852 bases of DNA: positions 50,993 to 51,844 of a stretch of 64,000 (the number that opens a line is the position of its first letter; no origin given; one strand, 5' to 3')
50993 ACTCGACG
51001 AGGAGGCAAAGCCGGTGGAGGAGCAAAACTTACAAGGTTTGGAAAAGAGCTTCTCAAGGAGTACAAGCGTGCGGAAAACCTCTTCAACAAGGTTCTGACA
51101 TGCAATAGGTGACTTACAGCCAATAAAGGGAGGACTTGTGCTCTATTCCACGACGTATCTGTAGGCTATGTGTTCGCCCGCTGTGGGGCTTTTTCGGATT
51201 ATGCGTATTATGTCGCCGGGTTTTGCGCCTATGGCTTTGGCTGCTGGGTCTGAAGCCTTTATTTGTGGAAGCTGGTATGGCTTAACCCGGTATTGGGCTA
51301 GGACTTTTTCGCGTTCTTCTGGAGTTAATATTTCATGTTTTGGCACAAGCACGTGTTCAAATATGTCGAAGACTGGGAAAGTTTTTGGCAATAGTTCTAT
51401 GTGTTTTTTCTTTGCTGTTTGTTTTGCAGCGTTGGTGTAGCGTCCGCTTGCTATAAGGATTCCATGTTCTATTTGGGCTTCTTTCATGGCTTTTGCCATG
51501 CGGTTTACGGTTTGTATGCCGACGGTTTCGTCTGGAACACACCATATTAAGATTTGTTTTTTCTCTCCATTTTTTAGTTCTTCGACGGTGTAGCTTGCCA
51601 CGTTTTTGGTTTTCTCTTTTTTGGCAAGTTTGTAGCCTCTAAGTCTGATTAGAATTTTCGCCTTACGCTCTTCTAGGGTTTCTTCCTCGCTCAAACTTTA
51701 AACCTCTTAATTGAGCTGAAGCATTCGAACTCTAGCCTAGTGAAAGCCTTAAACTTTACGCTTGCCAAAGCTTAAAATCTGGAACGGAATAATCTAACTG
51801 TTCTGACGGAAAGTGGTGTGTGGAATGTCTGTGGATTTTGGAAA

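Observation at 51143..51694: Stand-alone RpoH/Rpo5 with an N-terminal domain resembling the eukaryotic Rpb5 jaw (restriction-endonuclease-fold) domain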

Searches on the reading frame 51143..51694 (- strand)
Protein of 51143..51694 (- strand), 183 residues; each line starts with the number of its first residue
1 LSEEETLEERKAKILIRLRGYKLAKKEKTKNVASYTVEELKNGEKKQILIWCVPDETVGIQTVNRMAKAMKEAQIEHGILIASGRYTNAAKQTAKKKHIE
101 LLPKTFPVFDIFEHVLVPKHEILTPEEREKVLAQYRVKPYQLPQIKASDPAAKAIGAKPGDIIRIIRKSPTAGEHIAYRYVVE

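Call 3: search_protein_families(library=pfam, proteins=[window:51146-51694:-], max_evalue=10)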
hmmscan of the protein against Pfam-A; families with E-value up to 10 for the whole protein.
seq(183 aa): 5 families
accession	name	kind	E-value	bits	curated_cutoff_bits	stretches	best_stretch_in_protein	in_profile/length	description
PF01191.24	RNA_pol_Rpb5_C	-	1.8e-32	111.3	23.5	1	109-181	1-73/73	RNA polymerase Rpb5, C-terminal domain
PF22722.2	NA-iREase1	-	1.6e-09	38.2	27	1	19-99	12-96/106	NACHT-associated inactive Restriction Endonuclease 1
PF04471.18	Mrr_cat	-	5.7e-09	36.6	21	1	13-102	14-106/115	Restriction endonuclease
PF25501.1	DUF7914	-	0.0082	15.3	27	1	39-144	238-337/403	Domain of unknown function (DUF7914)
PF09414.15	RNA_ligase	-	0.088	13.4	27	1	99-138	81-120/171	RNA ligase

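Call 4: search_protein_families(library=ncbifam, proteins=[window:51146-51694:-], max_evalue=10)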
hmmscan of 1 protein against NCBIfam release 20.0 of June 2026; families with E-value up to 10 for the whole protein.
seq(183 aa): 4 families
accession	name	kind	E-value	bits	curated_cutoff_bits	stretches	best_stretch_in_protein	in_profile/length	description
NF007129.0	PRK09570.1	equivalog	6.3e-34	115.6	83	1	109-183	5-79/80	DNA-directed RNA polymerase subunit H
TIGR00682.1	lpxK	equivalog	0.017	14.2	91.95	1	5-82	54-133/324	tetraacyldisaccharide 4'-kinase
NF002022.0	PRK00843.1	equivalog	0.049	12.6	413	1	26-102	42-115/350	NAD(P)-dependent glycerol-1-phosphate dehydrogenase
TIGR02472.1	sucr_P_syn_N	equivalog_domain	0.058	12.2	576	1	20-121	223-325/439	sucrose-phosphate synthase, putative, glycosyltransferase domain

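Call 5: search_solved_structures(query=window:51146-51694:-, max_evalue=10, show_alignments=4)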
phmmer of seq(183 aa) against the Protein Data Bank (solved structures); distinct sequences matched with E-value up to 10: 28.
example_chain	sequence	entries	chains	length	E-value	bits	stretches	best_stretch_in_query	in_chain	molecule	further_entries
7eu0_E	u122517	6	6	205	6e-27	97.8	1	34-182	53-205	DNA-directed RNA polymerases II and IV subunit 5A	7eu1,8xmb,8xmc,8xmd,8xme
4qiw_H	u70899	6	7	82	1e-26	97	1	108-183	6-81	DNA-directed RNA polymerase subunit H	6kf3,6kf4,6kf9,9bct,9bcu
36ro_H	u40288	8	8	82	1e-25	93.8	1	109-183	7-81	DNA-directed RNA polymerase subunit Rpo5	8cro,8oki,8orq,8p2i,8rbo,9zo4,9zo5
36rp_H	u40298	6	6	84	1.9e-24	89.7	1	109-182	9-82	DNA-directed RNA polymerase subunit Rpo5 | DNA-directed RNA polymerase subunit H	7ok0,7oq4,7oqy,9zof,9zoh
9mu7_E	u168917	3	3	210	6e-23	84.8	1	46-181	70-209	DNA-directed RNA polymerase II subunit RPB5 | RPB5 homolog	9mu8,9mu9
9eh1_E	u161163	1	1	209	3.1e-22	82.4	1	45-181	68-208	DNA-directed RNA polymerase II subunit E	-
28jc_E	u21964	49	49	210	3.1e-22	82.4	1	46-181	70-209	DNA-directed RNA polymerases I, II, and III subunit RPABC1 | DNA-directed RNA polymerase II subunit RPB5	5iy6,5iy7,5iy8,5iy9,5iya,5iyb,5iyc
29tk_E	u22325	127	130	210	3.1e-22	82.4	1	45-181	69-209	DNA-directed RNA polymerase II subunit E | DNA-directed RNA polymerases I, II, and III subunit RPABC1 | RNA polymerase II subunit E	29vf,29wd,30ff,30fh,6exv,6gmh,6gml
5flm_E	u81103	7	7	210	3.4e-22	82.3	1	46-181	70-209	DNA-DIRECTED RNA POLYMERASES I, II, AND III SUBUNIT RPABC1 | DNA-directed RNA polymerase II subunit E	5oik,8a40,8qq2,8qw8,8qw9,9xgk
6drd_E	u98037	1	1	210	6e-22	81.5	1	45-181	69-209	DNA-directed RNA polymerases I, II, and III subunit RPABC1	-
1hmj_A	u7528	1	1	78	8e-22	81.1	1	111-182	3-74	PROTEIN (SUBUNIT H)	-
2waq_H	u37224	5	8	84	9.3e-22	80.9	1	113-182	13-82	DNA-DIRECTED RNA POLYMERASE RPO5 SUBUNIT | DNA-DIRECTED RNA POLYMERASE SUBUNIT H | DNA-DIRECTED RNA POLYMERASE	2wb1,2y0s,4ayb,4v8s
2pmz_H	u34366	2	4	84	1.2e-21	80.6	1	112-182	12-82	DNA-directed RNA polymerase subunit H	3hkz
1eik_A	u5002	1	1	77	1.9e-20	76.7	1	110-181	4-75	RNA POLYMERASE SUBUNIT RPB5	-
3h0g_E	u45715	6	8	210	2e-19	73.3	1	34-180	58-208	DNA-directed RNA polymerases I, II, and III subunit RPABC1 | RNA polymerase II subunit Rpb5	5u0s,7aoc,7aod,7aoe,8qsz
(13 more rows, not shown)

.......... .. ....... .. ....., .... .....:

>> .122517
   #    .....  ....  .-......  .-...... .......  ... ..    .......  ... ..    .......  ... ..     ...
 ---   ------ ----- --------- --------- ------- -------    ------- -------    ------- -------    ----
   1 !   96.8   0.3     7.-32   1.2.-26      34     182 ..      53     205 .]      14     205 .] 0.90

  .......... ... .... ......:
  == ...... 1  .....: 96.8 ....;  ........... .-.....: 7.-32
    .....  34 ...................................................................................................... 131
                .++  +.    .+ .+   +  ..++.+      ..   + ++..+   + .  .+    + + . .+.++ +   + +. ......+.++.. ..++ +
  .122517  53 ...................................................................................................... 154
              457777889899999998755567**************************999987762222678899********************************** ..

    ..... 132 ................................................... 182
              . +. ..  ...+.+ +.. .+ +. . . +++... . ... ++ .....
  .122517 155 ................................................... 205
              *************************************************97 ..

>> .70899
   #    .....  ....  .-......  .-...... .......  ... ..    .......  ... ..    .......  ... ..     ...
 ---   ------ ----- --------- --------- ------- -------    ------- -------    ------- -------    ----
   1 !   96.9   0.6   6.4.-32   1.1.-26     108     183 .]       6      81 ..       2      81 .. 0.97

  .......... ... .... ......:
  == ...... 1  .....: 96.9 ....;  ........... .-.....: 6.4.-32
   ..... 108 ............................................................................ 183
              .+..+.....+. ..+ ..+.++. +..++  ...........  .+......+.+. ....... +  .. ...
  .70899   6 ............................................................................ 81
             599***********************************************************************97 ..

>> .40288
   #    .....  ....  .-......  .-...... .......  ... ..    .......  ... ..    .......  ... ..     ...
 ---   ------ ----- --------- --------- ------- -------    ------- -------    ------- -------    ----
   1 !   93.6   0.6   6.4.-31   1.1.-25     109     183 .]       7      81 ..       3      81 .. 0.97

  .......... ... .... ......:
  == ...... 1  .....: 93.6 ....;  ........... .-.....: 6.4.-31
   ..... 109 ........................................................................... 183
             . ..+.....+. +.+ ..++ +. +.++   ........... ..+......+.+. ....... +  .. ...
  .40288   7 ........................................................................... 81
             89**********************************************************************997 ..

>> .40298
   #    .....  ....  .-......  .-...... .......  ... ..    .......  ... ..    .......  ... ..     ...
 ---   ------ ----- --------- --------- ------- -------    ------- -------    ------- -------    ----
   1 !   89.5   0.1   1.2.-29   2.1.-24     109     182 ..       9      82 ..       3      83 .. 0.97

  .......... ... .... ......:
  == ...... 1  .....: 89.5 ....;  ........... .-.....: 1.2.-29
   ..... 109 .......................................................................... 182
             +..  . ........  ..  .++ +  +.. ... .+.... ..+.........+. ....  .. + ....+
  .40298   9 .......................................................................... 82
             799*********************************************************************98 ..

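Call 6: find_homologous_proteins(query=window:51146-51694:-)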
Query seq(183 aa) (183 aa): 1500 proteins with E <= 0.001 among 1651 candidates; the best 120 are listed.
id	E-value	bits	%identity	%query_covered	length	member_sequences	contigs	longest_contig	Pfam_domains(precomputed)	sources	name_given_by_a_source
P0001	2.1e-104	365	96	99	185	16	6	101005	PF01191.25,PF22722.3,PF04471.19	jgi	jgi:DNA-directed RNA polymerase subunit H (RpoH/RPB5)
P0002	1.2e-102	359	93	95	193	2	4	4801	PF01191.25,PF22722.3,PF04471.19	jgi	-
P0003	7.6e-101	353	88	99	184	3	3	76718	PF01191.25,PF22722.3,PF04471.19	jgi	jgi:DNA-directed RNA polymerase I, II, and III subunit RPABC1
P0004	1.3e-98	346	90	95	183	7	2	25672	PF01191.25,PF22722.3,PF04471.19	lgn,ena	-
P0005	1.8e-98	345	90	95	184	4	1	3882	PF01191.25,PF22722.3,PF04471.19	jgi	-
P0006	1.9e-96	339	89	95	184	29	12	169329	PF01191.25,PF22722.3,PF04471.19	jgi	jgi:DNA-directed RNA polymerase subunit H (RpoH/RPB5)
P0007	2.1e-96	339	89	95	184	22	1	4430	PF01191.25,PF22722.3,PF04471.19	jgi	-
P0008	4.8e-96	337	88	99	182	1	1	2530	PF01191.25,PF22722.3,PF04471.19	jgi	-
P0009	5.6e-96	337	87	95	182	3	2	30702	PF01191.25,PF22722.3,PF04471.19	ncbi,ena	-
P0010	1.1e-95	336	87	95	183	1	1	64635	PF01191.25,PF22722.3,PF04471.19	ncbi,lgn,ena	-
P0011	8.7e-95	333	87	99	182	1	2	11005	PF01191.25,PF22722.3,PF04471.19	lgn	-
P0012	2.9e-94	332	85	99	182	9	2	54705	PF01191.25,PF22722.3,PF04471.19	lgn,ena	-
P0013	3.9e-94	331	88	99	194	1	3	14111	PF01191.25,PF22722.3,PF04471.19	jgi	jgi:DNA-directed RNA polymerase subunit H (RpoH/RPB5)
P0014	2.2e-93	329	87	99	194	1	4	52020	PF01191.25,PF22722.3,PF04471.19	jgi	jgi:DNA-directed RNA polymerase subunit H (RpoH/RPB5)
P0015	4.4e-93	328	84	99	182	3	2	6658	PF01191.25,PF22722.3,PF04471.19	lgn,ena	-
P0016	1.1e-91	323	86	99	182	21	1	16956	PF01191.25,PF22722.3,PF04471.19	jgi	jgi:DNA-directed RNA polymerase subunit H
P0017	6.5e-91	321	85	99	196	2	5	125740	PF01191.25,PF22722.3,PF04471.19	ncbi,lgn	-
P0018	1.2e-89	316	83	99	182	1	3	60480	PF01191.25,PF22722.3,PF04471.19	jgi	jgi:DNA-directed RNA polymerase subunit H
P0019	1.7e-89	316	83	99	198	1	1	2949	PF01191.25,PF22722.3,PF04471.19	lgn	-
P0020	1.8e-88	313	84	99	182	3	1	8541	PF01191.25,PF22722.3,PF04471.19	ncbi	-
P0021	2.4e-88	312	84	99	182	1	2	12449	PF01191.25,PF22722.3,PF04471.19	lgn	-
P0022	1.2e-86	307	82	98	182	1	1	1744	PF01191.25,PF22722.3,PF04471.19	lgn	-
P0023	2.7e-86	306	81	99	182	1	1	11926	PF01191.25,PF22722.3,PF04471.19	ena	-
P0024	4.1e-86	305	81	99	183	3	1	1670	PF01191.25,PF22722.3,PF04471.19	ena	-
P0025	4.6e-86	305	80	99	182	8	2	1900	PF01191.25,PF22722.3,PF04471.19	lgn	-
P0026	5.7e-86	305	80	100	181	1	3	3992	PF01191.25,PF22722.3,PF04471.19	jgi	jgi:DNA-directed RNA polymerase subunit H (RpoH/RPB5)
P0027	6.7e-86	304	80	100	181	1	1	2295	PF01191.25,PF22722.3,PF04471.19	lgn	-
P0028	1.2e-85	303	80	100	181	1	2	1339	PF01191.25,PF22722.3,PF04471.19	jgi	jgi:DNA-directed RNA polymerase subunit H (RpoH/RPB5)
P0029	2.8e-85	302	78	99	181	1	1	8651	PF01191.25,PF22722.3,PF04471.19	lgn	-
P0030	2.9e-85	302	81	99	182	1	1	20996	PF01191.25,PF22722.3,PF04471.19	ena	-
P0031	1.3e-84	300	80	99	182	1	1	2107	PF01191.25,PF22722.3,PF04471.19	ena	-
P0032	1.3e-84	300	80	99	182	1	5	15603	PF01191.25,PF22722.3,PF04471.19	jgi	jgi:DNA-directed RNA polymerase subunit H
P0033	6.1e-84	298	80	99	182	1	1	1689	PF01191.25,PF22722.3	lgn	-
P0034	6.5e-84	298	79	98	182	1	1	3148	PF01191.25,PF22722.3,PF04471.19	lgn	-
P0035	1.3e-83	297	79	95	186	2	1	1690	PF01191.25,PF22722.3,PF04471.19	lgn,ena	-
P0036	4.6e-83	295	77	99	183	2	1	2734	PF01191.25,PF22722.3,PF04471.19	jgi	jgi:DNA-directed RNA polymerase subunit H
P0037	6.9e-83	295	78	99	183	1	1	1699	PF01191.25,PF22722.3,PF04471.19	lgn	-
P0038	1.1e-82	294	79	95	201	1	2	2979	PF01191.25,PF22722.3,PF04471.19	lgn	-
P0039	1.3e-82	294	78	95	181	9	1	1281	PF01191.25,PF22722.3,PF04471.19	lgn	-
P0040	1.9e-82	293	78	98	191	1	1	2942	PF01191.25,PF22722.3,PF04471.19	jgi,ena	-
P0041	2.0e-82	293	78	98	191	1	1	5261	PF01191.25,PF22722.3,PF04471.19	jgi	jgi:DNA-directed RNA polymerase subunit H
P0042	1.0e-81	291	76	99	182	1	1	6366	PF01191.25,PF22722.3,PF04471.19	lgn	-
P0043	1.4e-80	287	75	99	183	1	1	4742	PF01191.25,PF22722.3,PF04471.19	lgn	-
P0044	4.3e-80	285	71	99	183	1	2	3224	PF01191.25,PF22722.3,PF04471.19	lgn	-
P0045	3.0e-79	283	75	100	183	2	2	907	PF01191.25,PF22722.3,PF04471.19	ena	-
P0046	3.4e-79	283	73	95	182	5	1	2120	PF01191.25,PF22722.3,PF04471.19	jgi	-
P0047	7.3e-79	281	75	95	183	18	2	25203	PF01191.25,PF22722.3,PF04471.19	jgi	jgi:DNA-directed RNA polymerase subunit H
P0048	7.9e-79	281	74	99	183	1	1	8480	PF01191.25,PF22722.3,PF04471.19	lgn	-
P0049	9.1e-79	281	73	95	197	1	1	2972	PF01191.25,PF22722.3,PF04471.19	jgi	-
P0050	1.3e-78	281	74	99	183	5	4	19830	PF01191.25,PF22722.3,PF04471.19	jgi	jgi:DNA-directed RNA polymerase subunit H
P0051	1.5e-78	280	74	95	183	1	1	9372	PF01191.25,PF22722.3,PF04471.19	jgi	jgi:DNA-directed RNA polymerase subunit H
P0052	3.2e-78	279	72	99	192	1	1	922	PF01191.25,PF22722.3,PF04471.19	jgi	-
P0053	3.8e-78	279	74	99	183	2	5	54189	PF01191.25,PF22722.3,PF04471.19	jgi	jgi:DNA-directed RNA polymerase subunit H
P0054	4.0e-78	279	74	95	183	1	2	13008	PF01191.25,PF22722.3,PF04471.19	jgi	jgi:DNA-directed RNA polymerase subunit H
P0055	4.5e-78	279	74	97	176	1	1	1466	PF01191.25,PF22722.3,PF04471.19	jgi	-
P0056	4.8e-78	279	79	95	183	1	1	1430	PF01191.25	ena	-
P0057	4.9e-78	279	71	94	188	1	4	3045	PF01191.25,PF22722.3,PF04471.19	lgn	-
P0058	6.8e-78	278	72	100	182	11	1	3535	PF01191.25,PF22722.3,PF04471.19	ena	-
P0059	6.9e-78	278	72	95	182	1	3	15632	PF01191.25,PF22722.3,PF04471.19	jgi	-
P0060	8.1e-78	278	75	99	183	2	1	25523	PF01191.25,PF22722.3,PF04471.19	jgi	-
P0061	1.0e-77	278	74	95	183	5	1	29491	PF01191.25,PF22722.3,PF04471.19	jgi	jgi:DNA-directed RNA polymerase subunit H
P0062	1.1e-77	278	73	99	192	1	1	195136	PF01191.25,PF22722.3,PF04471.19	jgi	jgi:DNA-directed RNA polymerase subunit H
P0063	1.6e-77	277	71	99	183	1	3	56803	PF01191.25,PF22722.3,PF04471.19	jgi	jgi:DNA-directed RNA polymerase subunit H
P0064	3.1e-77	276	73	98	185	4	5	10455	PF01191.25,PF22722.3,PF04471.19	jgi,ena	-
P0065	4.2e-77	276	73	99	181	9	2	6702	PF01191.25,PF22722.3,PF04471.19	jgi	jgi:DNA-directed RNA polymerase subunit H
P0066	4.8e-77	276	73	100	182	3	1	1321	PF01191.25,PF22722.3,PF04471.19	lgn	-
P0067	7.1e-77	275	73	100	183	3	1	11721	PF01191.25,PF22722.3,PF04471.19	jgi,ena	-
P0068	7.4e-77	275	72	98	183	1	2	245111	PF01191.25,PF22722.3,PF04471.19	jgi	-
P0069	7.8e-77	275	74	99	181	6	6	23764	PF01191.25,PF22722.3,PF04471.19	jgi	jgi:DNA-directed RNA polymerase subunit H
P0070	8.5e-77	275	73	99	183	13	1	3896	PF01191.25,PF22722.3,PF04471.19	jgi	jgi:DNA-directed RNA polymerase subunit H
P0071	1.2e-76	274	72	100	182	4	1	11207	PF01191.25,PF22722.3,PF04471.19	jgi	-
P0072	1.2e-76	274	71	95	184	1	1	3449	PF01191.25,PF22722.3,PF04471.19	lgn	-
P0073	1.3e-76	274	70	99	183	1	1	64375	PF01191.25,PF22722.3,PF04471.19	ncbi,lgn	-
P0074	1.3e-76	274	73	99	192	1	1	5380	PF01191.25,PF22722.3,PF04471.19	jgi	jgi:DNA-directed RNA polymerase subunit H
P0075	1.5e-76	274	74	95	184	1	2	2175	PF01191.25,PF22722.3,PF04471.19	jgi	jgi:DNA-directed RNA polymerase subunit H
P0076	1.6e-76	274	71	98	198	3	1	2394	PF01191.25,PF22722.3,PF04471.19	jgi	-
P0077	1.9e-76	274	69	99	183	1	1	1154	PF01191.25,PF22722.3,PF04471.19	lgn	-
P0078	2.0e-76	274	73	99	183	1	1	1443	PF01191.25,PF22722.3,PF04471.19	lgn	-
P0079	2.4e-76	273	69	99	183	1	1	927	PF01191.25,PF22722.3,PF04471.19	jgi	-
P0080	2.4e-76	273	69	99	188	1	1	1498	PF01191.25,PF22722.3,PF04471.19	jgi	jgi:DNA-directed RNA polymerase subunit H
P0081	2.6e-76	273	73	100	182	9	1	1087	PF01191.25,PF22722.3,PF04471.19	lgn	-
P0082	3.2e-76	273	73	99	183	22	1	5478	PF01191.25,PF22722.3,PF04471.19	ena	-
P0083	3.3e-76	273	70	99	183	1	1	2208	PF01191.25,PF22722.3,PF04471.19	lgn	-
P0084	3.4e-76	273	74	97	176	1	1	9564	PF01191.25,PF22722.3,PF04471.19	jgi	jgi:DNA-directed RNA polymerase subunit H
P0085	3.5e-76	273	71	100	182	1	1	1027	PF01191.25,PF22722.3,PF04471.19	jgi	-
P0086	3.6e-76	273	71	99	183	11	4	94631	PF01191.25,PF22722.3,PF04471.19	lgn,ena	-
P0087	3.6e-76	273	71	99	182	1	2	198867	PF01191.25,PF22722.3,PF04471.19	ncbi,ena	-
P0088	3.7e-76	273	72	98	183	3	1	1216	PF01191.25,PF22722.3,PF04471.19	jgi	-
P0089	3.9e-76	273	71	99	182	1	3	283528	PF01191.25,PF22722.3,PF04471.19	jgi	-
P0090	4.0e-76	273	71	98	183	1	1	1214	PF01191.25,PF22722.3,PF04471.19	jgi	jgi:DNA-directed RNA polymerase subunit H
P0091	4.1e-76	272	73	100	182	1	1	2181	PF01191.25,PF22722.3,PF04471.19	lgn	-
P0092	4.2e-76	272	71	98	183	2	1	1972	PF01191.25,PF22722.3,PF04471.19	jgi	jgi:DNA-directed RNA polymerase subunit H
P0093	4.7e-76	272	70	98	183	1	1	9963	PF01191.25,PF22722.3,PF04471.19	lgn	-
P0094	4.9e-76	272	72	98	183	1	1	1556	PF01191.25,PF22722.3,PF04471.19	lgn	-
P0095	5.2e-76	272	72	98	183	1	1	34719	PF01191.25,PF22722.3,PF04471.19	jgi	-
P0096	6.3e-76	272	72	100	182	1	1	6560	PF01191.25,PF22722.3,PF04471.19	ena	-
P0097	6.9e-76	272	71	95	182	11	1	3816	PF01191.25,PF22722.3,PF04471.19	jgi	jgi:DNA-directed RNA polymerase subunit H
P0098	7.1e-76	272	71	98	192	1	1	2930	PF01191.25,PF22722.3,PF04471.19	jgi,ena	-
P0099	8.2e-76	271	69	98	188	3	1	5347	PF01191.25,PF22722.3,PF04471.19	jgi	-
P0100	1.0e-75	271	72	98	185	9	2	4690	PF01191.25,PF22722.3,PF04471.19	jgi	jgi:DNA-directed RNA polymerase subunit H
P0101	1.1e-75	271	71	98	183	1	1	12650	PF01191.25,PF22722.3,PF04471.19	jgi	jgi:DNA-directed RNA polymerase subunit H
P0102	1.1e-75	271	71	98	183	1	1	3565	PF01191.25,PF22722.3,PF04471.19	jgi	jgi:DNA-directed RNA polymerase subunit H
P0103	1.2e-75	271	70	100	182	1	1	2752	PF01191.25,PF22722.3,PF04471.19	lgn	-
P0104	1.3e-75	271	72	100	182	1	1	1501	PF01191.25,PF22722.3,PF04471.19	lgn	-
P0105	1.5e-75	271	69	98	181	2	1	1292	PF01191.25,PF22722.3,PF04471.19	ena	-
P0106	1.5e-75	271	72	97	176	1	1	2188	PF01191.25,PF22722.3,PF04471.19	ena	-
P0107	1.6e-75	271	67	99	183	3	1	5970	PF01191.25,PF22722.3,PF04471.19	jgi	jgi:DNA-directed RNA polymerase subunit H (RpoH/RPB5)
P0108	1.7e-75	270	72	100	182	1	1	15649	PF01191.25,PF22722.3,PF04471.19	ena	-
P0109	1.9e-75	270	69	98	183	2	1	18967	PF01191.25,PF22722.3,PF04471.19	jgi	-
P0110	2.6e-75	270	71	99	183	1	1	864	PF01191.25,PF22722.3,PF04471.19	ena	-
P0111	3.2e-75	270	70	94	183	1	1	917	PF01191.25,PF22722.3,PF04471.19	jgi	-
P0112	3.5e-75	269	71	98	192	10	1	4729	PF01191.25,PF22722.3,PF04471.19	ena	-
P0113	4.5e-75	269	71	98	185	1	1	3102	PF01191.25,PF22722.3,PF04471.19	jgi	jgi:DNA-directed RNA polymerase subunit H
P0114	4.5e-75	269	71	99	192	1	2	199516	PF01191.25,PF22722.3,PF04471.19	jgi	jgi:DNA-directed RNA polymerase subunit H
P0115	4.9e-75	269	71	98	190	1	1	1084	PF01191.25,PF22722.3,PF04471.19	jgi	-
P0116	5.4e-75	269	70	98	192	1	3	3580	PF01191.25,PF22722.3,PF04471.19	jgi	jgi:DNA-directed RNA polymerase subunit H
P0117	6.1e-75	269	71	98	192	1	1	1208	PF01191.25,PF22722.3,PF04471.19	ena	-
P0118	6.7e-75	269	70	98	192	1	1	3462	PF01191.25,PF22722.3,PF04471.19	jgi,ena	-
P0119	6.8e-75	269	71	98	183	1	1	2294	PF01191.25,PF22722.3,PF04471.19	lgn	-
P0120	7.0e-75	268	72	97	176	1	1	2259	PF01191.25,PF22722.3,PF04471.19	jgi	-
